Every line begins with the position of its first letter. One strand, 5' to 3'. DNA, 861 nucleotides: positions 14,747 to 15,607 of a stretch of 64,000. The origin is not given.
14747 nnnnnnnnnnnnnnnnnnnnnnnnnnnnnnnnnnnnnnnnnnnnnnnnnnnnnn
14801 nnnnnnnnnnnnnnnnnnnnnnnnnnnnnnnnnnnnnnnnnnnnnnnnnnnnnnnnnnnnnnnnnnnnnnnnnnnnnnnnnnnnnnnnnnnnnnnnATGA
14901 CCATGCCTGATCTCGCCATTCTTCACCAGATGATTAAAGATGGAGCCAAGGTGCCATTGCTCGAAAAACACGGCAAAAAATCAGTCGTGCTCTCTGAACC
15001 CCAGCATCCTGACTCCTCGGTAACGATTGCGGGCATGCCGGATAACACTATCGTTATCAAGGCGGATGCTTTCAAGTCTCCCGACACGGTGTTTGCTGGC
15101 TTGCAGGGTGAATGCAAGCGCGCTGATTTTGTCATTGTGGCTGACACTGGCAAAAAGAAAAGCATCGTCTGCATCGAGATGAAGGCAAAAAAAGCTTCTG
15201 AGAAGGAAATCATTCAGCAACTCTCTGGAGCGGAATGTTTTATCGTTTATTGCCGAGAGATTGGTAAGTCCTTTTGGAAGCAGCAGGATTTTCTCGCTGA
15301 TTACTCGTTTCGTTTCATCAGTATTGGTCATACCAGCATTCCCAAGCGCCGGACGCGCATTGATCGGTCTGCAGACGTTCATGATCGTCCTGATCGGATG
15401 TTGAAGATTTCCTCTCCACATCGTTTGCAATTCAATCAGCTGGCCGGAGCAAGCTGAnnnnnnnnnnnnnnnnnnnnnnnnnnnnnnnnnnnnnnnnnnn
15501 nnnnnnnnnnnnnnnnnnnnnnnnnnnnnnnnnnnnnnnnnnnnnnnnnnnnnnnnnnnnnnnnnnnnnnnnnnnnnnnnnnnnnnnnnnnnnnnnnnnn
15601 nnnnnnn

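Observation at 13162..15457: Embedded STAS-like / ABC-ATPase / small nuclease-like triad as a possible switchable effector module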

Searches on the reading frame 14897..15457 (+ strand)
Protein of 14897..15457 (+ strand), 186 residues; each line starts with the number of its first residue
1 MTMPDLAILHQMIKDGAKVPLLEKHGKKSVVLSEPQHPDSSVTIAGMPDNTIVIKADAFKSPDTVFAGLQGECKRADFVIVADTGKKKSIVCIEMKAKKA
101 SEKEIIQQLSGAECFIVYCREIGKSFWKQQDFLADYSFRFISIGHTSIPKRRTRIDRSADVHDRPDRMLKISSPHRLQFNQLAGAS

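Call 3: search_protein_families(library=pfam, proteins=[window:14897-15457:+], max_evalue=0.01)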
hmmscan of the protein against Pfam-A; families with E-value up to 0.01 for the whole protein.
window:14897-15457:+ (186 aa): 0 families

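Call 4: search_protein_families(library=padloc, proteins=[window:14897-15457:+], max_evalue=0.01)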
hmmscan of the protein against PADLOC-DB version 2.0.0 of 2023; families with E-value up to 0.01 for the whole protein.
window:14897-15457:+ (186 aa): 7 families
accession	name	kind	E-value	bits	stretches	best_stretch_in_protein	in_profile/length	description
PDLC04668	PDC-M47B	-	4.5e-82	272.3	1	3-184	1-184/186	-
PDLC04665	PDC-M47B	-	3e-36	122.9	1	5-167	5-166/202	-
PDLC04669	PDC-M47B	-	8.1e-28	95.2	1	4-183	2-179/183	-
PDLC04667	PDC-M47B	-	1.5e-26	91.2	1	32-183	3-154/158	-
PDLC04666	PDC-M47B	-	4.4e-11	40.9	1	41-171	25-158/174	-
PDLC04035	PD-T4-4_B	-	8.2e-06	23.6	1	70-154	83-164/206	-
PDLC04037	PD-T4-4_B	-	0.00038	18.3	1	69-154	75-156/190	-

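Call 14: find_homologous_proteins(query=window:14897-15457:+, max_evalue=0.001)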
Query window:14897-15457:+ (186 aa): 403 proteins with E <= 0.001 among 450 candidates; the best 120 are listed.
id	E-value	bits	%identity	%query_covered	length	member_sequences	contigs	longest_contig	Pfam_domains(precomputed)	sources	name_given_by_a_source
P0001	2.8e-117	407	100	99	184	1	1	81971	-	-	-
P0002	1.3e-104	365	90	98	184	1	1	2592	-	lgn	-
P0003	1.9e-99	349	86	99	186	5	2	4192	-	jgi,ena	-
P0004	1.0e-98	346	84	99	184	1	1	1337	-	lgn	-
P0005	1.8e-97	342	86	98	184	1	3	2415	-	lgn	-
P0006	3.5e-97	341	84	98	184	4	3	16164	-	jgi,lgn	jgi:hypothetical protein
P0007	5.5e-97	341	82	99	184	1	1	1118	-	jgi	jgi:hypothetical protein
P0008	1.0e-91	323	80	98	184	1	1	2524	-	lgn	-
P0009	1.2e-90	320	81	98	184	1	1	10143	-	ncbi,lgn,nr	ncbi:MAG: hypothetical protein EPN14_11125 [Gallionella sp.]|nr:MAG: hypothetical protein EPN14_1112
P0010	2.7e-86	306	75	98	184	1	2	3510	-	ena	-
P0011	2.7e-85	303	73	98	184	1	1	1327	-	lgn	-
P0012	6.6e-84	298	75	98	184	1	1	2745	-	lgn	-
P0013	1.2e-83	297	74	99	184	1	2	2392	-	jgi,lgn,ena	-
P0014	4.1e-82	292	71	98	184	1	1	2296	-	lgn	-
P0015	3.5e-80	286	71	98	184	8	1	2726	-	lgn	-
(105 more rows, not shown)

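Call 17: find_related_loci(query=A1, collection=genome_contigs, flank=10000)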
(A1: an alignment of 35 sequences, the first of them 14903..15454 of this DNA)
Query A1 (184 aa) in genome_contigs; peptide patterns used: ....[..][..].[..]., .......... (x = any residue, [..] = any of these).
294 stretches matched a pattern; 222 encode a relative of the query (tblastn E <= 1e-3); the best 80 are kept; 80 distinct loci.
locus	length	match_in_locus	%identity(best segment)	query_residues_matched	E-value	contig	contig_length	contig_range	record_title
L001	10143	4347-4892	81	1-182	2e-96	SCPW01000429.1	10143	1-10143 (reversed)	MAG: Gallionella sp. isolate DP16D_bin.1 DP16D_bin.1-110655, whole genome shotgun sequence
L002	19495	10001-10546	73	1-182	1e-89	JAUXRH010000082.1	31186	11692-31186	MAG: Nitrosomonas sp. isolate C12_maxbin.059 C12_k141_289958, whole genome shotgun sequence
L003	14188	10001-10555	64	1-184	7e-84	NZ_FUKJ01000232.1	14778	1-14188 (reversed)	Crenothrix polyspora isolate RSM_CP2, whole genome shotgun sequence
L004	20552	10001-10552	65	1-184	3e-82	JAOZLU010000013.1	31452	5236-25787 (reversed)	MAG: Desulfobacterales bacterium isolate GMC2_bin_2_sub GMC2_149_length_31452_cov_43.967577, whole genome shotgun sequen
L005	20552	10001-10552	64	1-184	2e-82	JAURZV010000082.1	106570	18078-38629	MAG: Methylobacter sp. isolate E6_concoct.bin.28 E6_k141_190492, whole genome shotgun sequence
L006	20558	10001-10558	63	1-184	7e-81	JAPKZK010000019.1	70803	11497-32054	MAG: Candidatus Aminicenantes bacterium isolate LacPavin_0920_SED2_MAG_46_26 LacPavin_0920_SED2_scaffold_1081460, whole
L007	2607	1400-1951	60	1-184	2e-79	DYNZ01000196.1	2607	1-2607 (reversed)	MAG TPA_asm: Leptospira biflexa isolate SulCav_GS09_5_45_42 SulCav_GS09_5_62637_length_2607_cov_27_825627, whole genome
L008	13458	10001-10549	62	1-182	2e-77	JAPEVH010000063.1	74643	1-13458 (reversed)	MAG: Candidatus Electronema sp. isolate KV k127_13327708, whole genome shotgun sequence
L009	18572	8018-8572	63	1-184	5e-77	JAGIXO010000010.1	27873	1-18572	Candidatus Electronema nielsenii isolate F5 contig10, whole genome shotgun sequence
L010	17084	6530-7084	62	1-184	4e-77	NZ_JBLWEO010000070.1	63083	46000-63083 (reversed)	Candidatus Electronema sp. PJ PJ__344000, whole genome shotgun sequence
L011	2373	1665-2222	66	1-183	2e-78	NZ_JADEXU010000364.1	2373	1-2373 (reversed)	Nostoc sp. LEGE 12450 NODE_784_length_2373_cov_7.60953, whole genome shotgun sequence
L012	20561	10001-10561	64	1-184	3e-76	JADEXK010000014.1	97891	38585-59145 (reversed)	Nostocales cyanobacterium LEGE 11386 NODE_31_length_97891_cov_12.6002, whole genome shotgun sequence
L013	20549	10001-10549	63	1-183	2e-75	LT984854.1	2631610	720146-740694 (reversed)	uncultured Desulfobacterium sp. isolate TRIP AH-1 genome assembly, scaffold: PITCH_a_scaffold1, whole genome shotgun seq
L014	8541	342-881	61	1-180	2e-75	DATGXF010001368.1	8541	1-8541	MAG TPA_asm: Candidatus Deferrimicrobium sp. isolate SMAG_U10602 k141_503251, whole genome shotgun sequence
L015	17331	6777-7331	62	1-182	9e-75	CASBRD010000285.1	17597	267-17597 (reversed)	MAG: uncultured cyanobacterium isolate PMM_0008 genome assembly, contig: PMM_0008_000000000285, whole genome shotgun seq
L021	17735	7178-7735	61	1-183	2e-71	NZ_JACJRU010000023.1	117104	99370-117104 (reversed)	Nostoc sp. FACHB-110 contig23, whole genome shotgun sequence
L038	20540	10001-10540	57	1-182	2e-66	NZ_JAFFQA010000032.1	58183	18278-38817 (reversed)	Desulfobulbus rhabdoformis strain DSM 8777 NODE_32_length_58183_cov_39.7208, whole genome shotgun sequence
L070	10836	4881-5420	54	1-182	2e-62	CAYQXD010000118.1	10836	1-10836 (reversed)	MAG TPA_asm: uncultured Thiotrichaceae bacterium isolate SRP215229_co1_115 genome assembly, contig: NODE_4061_length_108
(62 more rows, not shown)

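Call 21: predict_structure(alignment_id=A1)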
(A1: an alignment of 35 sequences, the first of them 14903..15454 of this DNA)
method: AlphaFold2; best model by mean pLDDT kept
length: 184 residues; sequences in the alignment: 35
mean_pLDDT: 74.1   pTM: 0.77
mean pLDDT of the five models: 74.1, 72.6, 70.6, 67.8, 64.9
residues with pLDDT >= 90: 39; 70-90: 78; 50-70: 39; < 50: 28
segments of 3 or more residues with pLDDT < 50: 61-71, 150-165
pLDDT, mean of each block of 10 residues (from residue 1): 88 89 89 77 92 73 44 78 89 67 67 80 86 87 57 36 53 80 70
secondary structure, 60 per line:
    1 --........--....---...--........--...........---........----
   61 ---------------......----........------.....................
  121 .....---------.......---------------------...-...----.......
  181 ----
elements in order: H3-10 E20-22 E25-32 E35-45 E49-53 E76-81 E86-93 H100-125 E135-141 E167-169 E174-176 H177-180

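Call 24: fold_search(model_id=the predicted structure, library=pdb)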
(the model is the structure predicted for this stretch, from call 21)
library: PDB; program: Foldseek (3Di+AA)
matches with E <= 10: 643; with E <= 0.001: 0
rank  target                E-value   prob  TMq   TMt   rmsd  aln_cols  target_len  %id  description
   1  2fok_A                8.6e-02  0.57  0.26  0.10  10.5        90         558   11  STRUCTURE OF RESTRICTION ENDONUCLEASE FOKI (released 1998-06-17)
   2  5ize_B                9.7e-02  0.16  0.23  0.25  12.0       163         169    8  Hantaan virus L protein cap-snatching endonuclease (released 2016-06-29)
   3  6hsw_A                1.0e-01  0.05  0.12  0.07  13.7       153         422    8  A CE15 glucuronoyl esterase from Teredinibacter turnerae T7901 (released 2019-03-20)
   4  6qw0_A                1.2e-01  0.07  0.15  0.15  15.3       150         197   15  Structure and function of toscana virus cap snatching endonucleases (released 2019-09-25)
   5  6qvv_A                1.2e-01  0.04  0.14  0.13  16.6       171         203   12  Structure and function of phenuiviridae cap snatching endonucleases (released 2019-09-25)
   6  6qnz_A                1.8e-01  0.38  0.23  0.08   5.0        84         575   12  Crystal structure of the site-specific DNA nickase N.BspD6I E418A Mutant (released 2020-03-04)
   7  5ize_A                2.0e-01  0.13  0.23  0.23  12.1       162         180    9  Hantaan virus L protein cap-snatching endonuclease (released 2016-06-29)
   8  6qvv_B                2.0e-01  0.04  0.15  0.14  16.1       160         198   13  Structure and function of phenuiviridae cap snatching endonucleases (released 2019-09-25)
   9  5lhc_B                2.1e-01  0.21  0.24  0.09   8.3       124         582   10  The structure of D456A mutant of Nt.BspD6I nicking endonuclease at 0.24 nm resolution . (released 2017-08-16)
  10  5lhc_A                2.2e-01  0.47  0.25  0.09   3.5        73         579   12  The structure of D456A mutant of Nt.BspD6I nicking endonuclease at 0.24 nm resolution . (released 2017-08-16)
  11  2ewf                  2.2e-01  0.35  0.23  0.09   4.1        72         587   12  Crystal structure of the site-specific DNA nickase N.BspD6I (released 2006-11-21)
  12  6qw0_B                2.2e-01  0.04  0.15  0.15  15.7       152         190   14  Structure and function of toscana virus cap snatching endonucleases (released 2019-09-25)
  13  8qhd_A                2.5e-01  0.33  0.22  0.03   4.3        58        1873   14  Hantaan virus polymerase in hexameric state (released 2024-03-27)
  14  1fok_A                2.5e-01  0.21  0.23  0.09  11.9        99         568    9  STRUCTURE OF RESTRICTION ENDONUCLEASE FOKI BOUND TO DNA (released 1997-12-03)
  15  6qw5_A                2.5e-01  0.03  0.13  0.12  16.5       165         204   12  Structure and function of the toscana virus cap snatching endonuclease (released 2019-09-25)
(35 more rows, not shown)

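Call 34: search_protein_families(library=pfam, proteins=[L001:1882-2820:+], max_evalue=0.01)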
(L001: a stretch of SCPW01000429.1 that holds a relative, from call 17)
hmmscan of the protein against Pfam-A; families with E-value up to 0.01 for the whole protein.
L001:1882-2820:+ (312 aa): 0 families

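Call 35: search_protein_families(library=padloc, proteins=[L001:1882-2820:+], max_evalue=0.01)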
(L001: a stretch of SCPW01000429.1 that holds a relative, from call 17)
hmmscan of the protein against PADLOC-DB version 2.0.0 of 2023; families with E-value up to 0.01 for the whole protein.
L001:1882-2820:+ (312 aa): 0 families

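Call 38: search_solved_structures(query=A1, max_evalue=10)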
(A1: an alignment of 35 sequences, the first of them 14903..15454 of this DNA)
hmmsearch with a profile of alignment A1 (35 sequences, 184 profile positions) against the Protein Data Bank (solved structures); distinct sequences matched with E-value up to 10: 5.
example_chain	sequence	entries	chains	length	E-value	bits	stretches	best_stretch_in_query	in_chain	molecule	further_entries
1ez4_A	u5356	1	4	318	0.091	15.5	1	54-82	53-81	LACTATE DEHYDROGENASE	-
9htu_A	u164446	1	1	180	0.25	14.1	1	64-145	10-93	N-acetylmuramoyl-L-alanine amidase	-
4m1q_A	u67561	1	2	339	0.33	13.7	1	57-86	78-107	L-lactate dehydrogenase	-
4tkk_A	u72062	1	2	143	0.95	12.2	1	82-122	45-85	Holliday junction resolvase Hjc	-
1hh1_A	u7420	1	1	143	0.96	12.2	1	82-122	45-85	HOLLIDAY JUNCTION RESOLVING ENZYME HJC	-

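Call 50: search_protein_families(library=padloc, proteins=[L038:5048-8599:+, L038:10556-14056:+, L038:14066-16567:+, L070:138-3476:+, L070:5437-7317:+, L010:2595-5039:+, L010:7091-7444:+, L021:2046-5573:+, L015:2951-5230:+, L015:7499-9007:+], max_evalue=0.00001)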
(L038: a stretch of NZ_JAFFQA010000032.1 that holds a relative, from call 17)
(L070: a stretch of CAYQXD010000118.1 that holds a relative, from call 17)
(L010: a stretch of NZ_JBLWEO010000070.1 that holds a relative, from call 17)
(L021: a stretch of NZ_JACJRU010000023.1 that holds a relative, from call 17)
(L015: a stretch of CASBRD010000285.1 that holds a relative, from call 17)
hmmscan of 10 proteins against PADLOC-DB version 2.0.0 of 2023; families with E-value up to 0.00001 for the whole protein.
L038:5048-8599:+ (1183 aa): 13 families
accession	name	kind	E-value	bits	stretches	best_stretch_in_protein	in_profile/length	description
PDLC02479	BrxC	-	0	2007.7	1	2-1183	1-1172/1172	BrxC-PglY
PDLC02471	BrxC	-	3.8e-299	993.8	1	2-1183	1-1189/1190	BrxC-PglY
PDLC02491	BrxC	-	3.4e-146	486.6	1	2-741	5-767/794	BrxC-PglY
PDLC02476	BrxC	-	8.7e-74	246.8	1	4-561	6-564/1180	BrxC-PglY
PDLC02484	BrxC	-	5.3e-68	228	1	2-992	3-1020/1186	BrxC-PglY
PDLC02489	BrxC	-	1.1e-53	180.7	1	25-928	33-926/1146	BrxC-PglY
PDLC02483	BrxC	-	1.4e-53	180.3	1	2-564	3-575/1212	BrxC-PglY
PDLC02493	BrxC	-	1.3e-40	137.4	1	1-646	1-650/1215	BrxC-PglY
PDLC02486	BrxC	-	6.8e-37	124.8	1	61-583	82-597/1207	BrxC-PglY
PDLC02474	BrxC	-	9.1e-32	108.1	1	252-609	265-641/1223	BrxC-PglY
PDLC02473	BrxC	-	6.2e-17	58.6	1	237-568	242-578/1277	BrxC-PglY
PDLC02488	BrxC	-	2.2e-12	43.8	0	30-85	33-91/1240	BrxC-PglY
PDLC02779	SspC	-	6e-06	22.3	0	29-91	18-81/1054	SspC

L038:10556-14056:+ (1166 aa): 36 families (the best 25 are shown)
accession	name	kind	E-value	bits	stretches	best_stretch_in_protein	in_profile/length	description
PDLC02521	PglX|PglXI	-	0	1443.6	1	1-1161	1-1173/1174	PglX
PDLC03600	REase_MTase_IIG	-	0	1251.5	1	1-1164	1-1200/1205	Type IIG restriction enzyme-methyltransferase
PDLC02522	PglX|PglXI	-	1.2e-291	968.6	2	283-841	413-983/1218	PglX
PDLC02525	PglX|PglXI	-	2.8e-269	892.9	1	1-609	1-599/607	PglX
PDLC02641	DrmMI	-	1.3e-216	720.1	1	42-1158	59-1160/1161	DrmMI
PDLC02516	PglX|PglXI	-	2.6e-188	625.4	1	610-1165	25-591/593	PglX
PDLC02524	PglX|PglXI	-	8.5e-148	491.9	1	200-836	17-681/722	PglX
PDLC02531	PglX|PglXI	-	1e-145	483.3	2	963-1164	156-357/359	PglX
PDLC02517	PglX|PglXI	-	3.3e-124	413.9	1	456-1152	5-687/707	PglX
PDLC02527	PglX|PglXI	-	1.3e-94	316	2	450-1147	541-1228/1332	PglX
PDLC02518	PglX|PglXI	-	7e-84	280.5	3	446-844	493-890/1412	PglX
PDLC02523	PglX|PglXI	-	1.3e-80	269.7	4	435-810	530-913/1428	PglX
PDLC02528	PglX|PglXI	-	1.7e-74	249.3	3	292-735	290-722/1125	PglX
PDLC02519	PglX|PglXI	-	1.6e-60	203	2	448-801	465-835/1241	PglX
PDLC02535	PglX|PglXI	-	1.3e-41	140.8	2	292-708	296-703/731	PglX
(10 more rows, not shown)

L038:14066-16567:+ (833 aa): 11 families
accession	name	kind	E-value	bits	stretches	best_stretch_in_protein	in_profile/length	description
PDLC02547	PglZ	-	0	1167.9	1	1-832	1-855/855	PglZ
PDLC02564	PglZ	-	3.1e-206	685.5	1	4-833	12-855/855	PglZ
PDLC02551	PglZ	-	2.1e-104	348.4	1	3-831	9-856/856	PglZ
PDLC02563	PglZ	-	5.5e-102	340.5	1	5-796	8-804/831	PglZ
PDLC02557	PglZ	-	3.5e-94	314.6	1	8-780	5-787/834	PglZ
PDLC02553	PglZ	-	6.9e-60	201.1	1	413-783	454-825/868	PglZ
PDLC02561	PglZ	-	1.3e-39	134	1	258-721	286-738/840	PglZ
PDLC02559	PglZ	-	8.5e-33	111.6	1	313-710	355-742/860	PglZ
PDLC02548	PglZ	-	5.3e-30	102.5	1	264-712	297-750/961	PglZ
PDLC02566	PglZ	-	5.4e-17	59.3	1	311-612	326-599/774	PglZ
PDLC02565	PglZ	-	6.3e-07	26.1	0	426-614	470-658/910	PglZ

L070:138-3476:+ (1112 aa): 9 families
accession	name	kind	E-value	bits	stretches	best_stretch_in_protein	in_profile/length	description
PDLC02479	BrxC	-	0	1571.1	1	1-1112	76-1172/1172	BrxC-PglY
PDLC02471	BrxC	-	1.1e-243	810.1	1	1-1112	82-1189/1190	BrxC-PglY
PDLC02491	BrxC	-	1.2e-115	385.5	1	3-664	93-767/794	BrxC-PglY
PDLC02476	BrxC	-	1.7e-54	182.9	1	1-473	85-553/1180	BrxC-PglY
PDLC02484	BrxC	-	7.5e-49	164.5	1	46-932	134-1033/1186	BrxC-PglY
PDLC02483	BrxC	-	7e-37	124.9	1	54-495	137-583/1212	BrxC-PglY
PDLC02489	BrxC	-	1.1e-34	117.8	1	141-769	225-854/1146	BrxC-PglY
PDLC02486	BrxC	-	2.7e-31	106.3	1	74-506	168-597/1207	BrxC-PglY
PDLC02474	BrxC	-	5.1e-27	92.3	1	170-513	260-624/1223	BrxC-PglY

L070:5437-7317:+ (626 aa): 34 families (the best 25 are shown)
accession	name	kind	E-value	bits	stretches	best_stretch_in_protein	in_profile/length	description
PDLC02525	PglX|PglXI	-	1.5e-278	923.6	1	1-621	1-600/607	PglX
PDLC02522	PglX|PglXI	-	9.3e-227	753.7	2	1-269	1-268/1218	PglX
PDLC02521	PglX|PglXI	-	2e-224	746.1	1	1-611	1-615/1174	PglX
PDLC03600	REase_MTase_IIG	-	1.1e-192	640.9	1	1-619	1-638/1205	Type IIG restriction enzyme-methyltransferase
PDLC02641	DrmMI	-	2.7e-133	444.2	1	40-600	57-604/1161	DrmMI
PDLC02524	PglX|PglXI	-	1.2e-102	342.6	1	192-624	16-440/722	PglX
PDLC02528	PglX|PglXI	-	1.7e-54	183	1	189-567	172-559/1125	PglX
PDLC02527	PglX|PglXI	-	1.6e-53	179.9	3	119-335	129-330/1332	PglX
PDLC02518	PglX|PglXI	-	6.1e-51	171.3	1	56-611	82-642/1412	PglX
PDLC02523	PglX|PglXI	-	2.9e-49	165.8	3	479-570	560-649/1428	PglX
PDLC02535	PglX|PglXI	-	2.5e-38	130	1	186-568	171-568/731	PglX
PDLC02526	PglX|PglXI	-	1.1e-37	127.9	2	131-336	129-310/640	PglX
PDLC02517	PglX|PglXI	-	7.5e-29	98.7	1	470-571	4-105/707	PglX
PDLC02519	PglX|PglXI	-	1.2e-28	97.4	2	190-384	182-354/1241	PglX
PDLC02538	PglX|PglXI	-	6e-19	66.6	1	310-463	59-217/309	PglX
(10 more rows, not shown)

L010:2595-5039:+ (814 aa): 0 families

L010:7091-7444:+ (117 aa): 0 families

L021:2046-5573:+ (1175 aa): 7 families
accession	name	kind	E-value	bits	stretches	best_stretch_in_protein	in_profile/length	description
PDLC02707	PbeA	-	9.8e-10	35.6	0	602-785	227-413/672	PbeA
PDLC01770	Cas3g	-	3e-09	33.9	1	816-948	230-356/733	-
PDLC02870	DpdF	-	4.5e-09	33.3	1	838-945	229-332/534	DpdF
PDLC01767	Cas3e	-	1.1e-08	32.1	0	807-904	397-494/680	-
PDLC02864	DpdF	-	1.1e-07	29.1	1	824-956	223-347/610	DpdF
PDLC01252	Cas3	-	4.6e-07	27.6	1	658-936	9-291/324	CAS-I; effector_G3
PDLC02861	DpdF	-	1.5e-06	24.8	1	829-946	234-346/611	DpdF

L015:2951-5230:+ (759 aa): 0 families

L015:7499-9007:+ (502 aa): 0 families

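Call 59: fold_search(model_id=the predicted structure, library=viral)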
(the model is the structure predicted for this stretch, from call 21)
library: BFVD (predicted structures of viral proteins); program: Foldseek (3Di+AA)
matches with E <= 10: 919; with E <= 0.001: 0
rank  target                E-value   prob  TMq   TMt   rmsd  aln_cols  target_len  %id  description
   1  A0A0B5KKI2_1          9.8e-03  0.18  0.19  0.05  15.6       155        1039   17  RNA-directed RNA polymerase L [Wuhan horsefly Virus]
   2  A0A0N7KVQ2            1.2e-02  0.41  0.23  0.25  15.2       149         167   11  (no name in the UniProt tables at hand)
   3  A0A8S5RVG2            1.4e-02  0.63  0.23  0.22  11.5       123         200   12  PD-(D/E)XK nuclease superfamily protein [Siphoviridae sp. ctHip2]
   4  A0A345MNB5            1.4e-02  0.33  0.15  0.18   8.7        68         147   16  (no name in the UniProt tables at hand)
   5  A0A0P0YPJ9            1.8e-02  0.63  0.21  0.09   4.8        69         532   22  (no name in the UniProt tables at hand)
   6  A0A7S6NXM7            1.8e-02  0.38  0.22  0.21  13.5       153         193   12  Uncharacterized protein [Bathycoccus sp. RCC716 virus 1]
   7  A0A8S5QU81            2.0e-02  0.16  0.20  0.13  12.7       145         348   15  Exodeoxyribonuclease 8 [CrAss-like virus sp. ctDAq1]
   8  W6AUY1                3.3e-02  0.21  0.18  0.20   8.5       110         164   14  (no name in the UniProt tables at hand)
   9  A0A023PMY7            4.5e-02  0.11  0.17  0.07  15.0       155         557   10  RNA-dependent RNA-polymerase (Fragment) [Gissar virus]
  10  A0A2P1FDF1            6.2e-02  0.57  0.24  0.25   4.7        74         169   16  (no name in the UniProt tables at hand)
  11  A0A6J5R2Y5            6.6e-02  0.51  0.24  0.35   9.2       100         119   11  VRR-NUC domain containing protein [uncultured Caudovirales phage]
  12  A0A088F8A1            7.0e-02  0.47  0.17  0.21  10.5        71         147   11  (no name in the UniProt tables at hand)
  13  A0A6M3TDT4            7.0e-02  0.16  0.22  0.28  14.2       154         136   14  (no name in the UniProt tables at hand)
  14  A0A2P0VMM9            7.0e-02  0.07  0.16  0.17  19.9       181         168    9  Uncharacterized protein [Tetraselmis virus 1]
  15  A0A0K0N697            7.5e-02  0.10  0.18  0.10  16.8       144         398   12  PD-(D/E)XK endonuclease-like domain-containing protein [Tsukamurella phage TIN4]
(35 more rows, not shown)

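Call 64: find_encoding_contigs(protein=P0001, flank=3000, max_places=2)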
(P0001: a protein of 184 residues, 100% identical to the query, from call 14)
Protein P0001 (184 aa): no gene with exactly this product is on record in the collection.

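Call 70: search_protein_families(library=pfam, alignment_id=A1, max_evalue=1)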
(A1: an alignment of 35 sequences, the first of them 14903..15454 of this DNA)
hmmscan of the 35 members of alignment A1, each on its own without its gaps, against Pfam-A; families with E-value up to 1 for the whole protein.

A. member 1, window:14903-15454:+ (184 aa): 1 family
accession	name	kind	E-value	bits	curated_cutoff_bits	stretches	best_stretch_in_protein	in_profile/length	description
PF02579.22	Nitro_FeMo-Co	-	0.056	14.2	26.3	1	74-124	12-66/94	Dinitrogenase iron-molybdenum cofactor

B. families by the number of members that match (of 35 scanned): 28 families (the first 25 are shown)
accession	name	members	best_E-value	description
PF02579.22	Nitro_FeMo-Co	6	0.0098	Dinitrogenase iron-molybdenum cofactor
PF10881.14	DUF2726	5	0.012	Protein of unknown function (DUF2726)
PF08774.17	VRR_NUC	3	0.042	VRR-NUC domain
PF13588.12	HSDR_N_2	3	0.17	Type I restriction enzyme R protein N terminus (HSDR_N)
PF22574.1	SPMIP8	2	0.032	Sperm microtubule inner protein 8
PF16477.11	DUF5054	2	0.081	Domain of unknown function (DUF5054)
PF05678.19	VQ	2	0.1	VQ motif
PF13899.12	Thioredoxin_7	1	0.012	Thioredoxin-like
PF25298.1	Baculo_FP_2nd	1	0.02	Baculovirus FP protein domain 2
PF04561.19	RNA_pol_Rpb2_2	1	0.02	RNA polymerase Rpb2, domain 2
PF02445.21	NadA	1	0.028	Quinolinate synthetase A protein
PF18986.5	DUF5719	1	0.035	Family of unknown function (DUF5719)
PF13020.12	NOV_C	1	0.092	Protein NO VEIN, C-terminal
PF09816.14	EAF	1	0.11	RNA polymerase II transcription elongation factor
PF23496.1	Microp_apicomplexa_3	1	0.12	Apicomplexa microprotein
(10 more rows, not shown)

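Call 71: search_protein_families(library=ncbifam, proteins=[window:14903-15457:+], max_evalue=0.01)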
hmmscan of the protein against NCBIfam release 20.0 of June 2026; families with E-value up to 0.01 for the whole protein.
window:14903-15457:+ (184 aa): 0 families
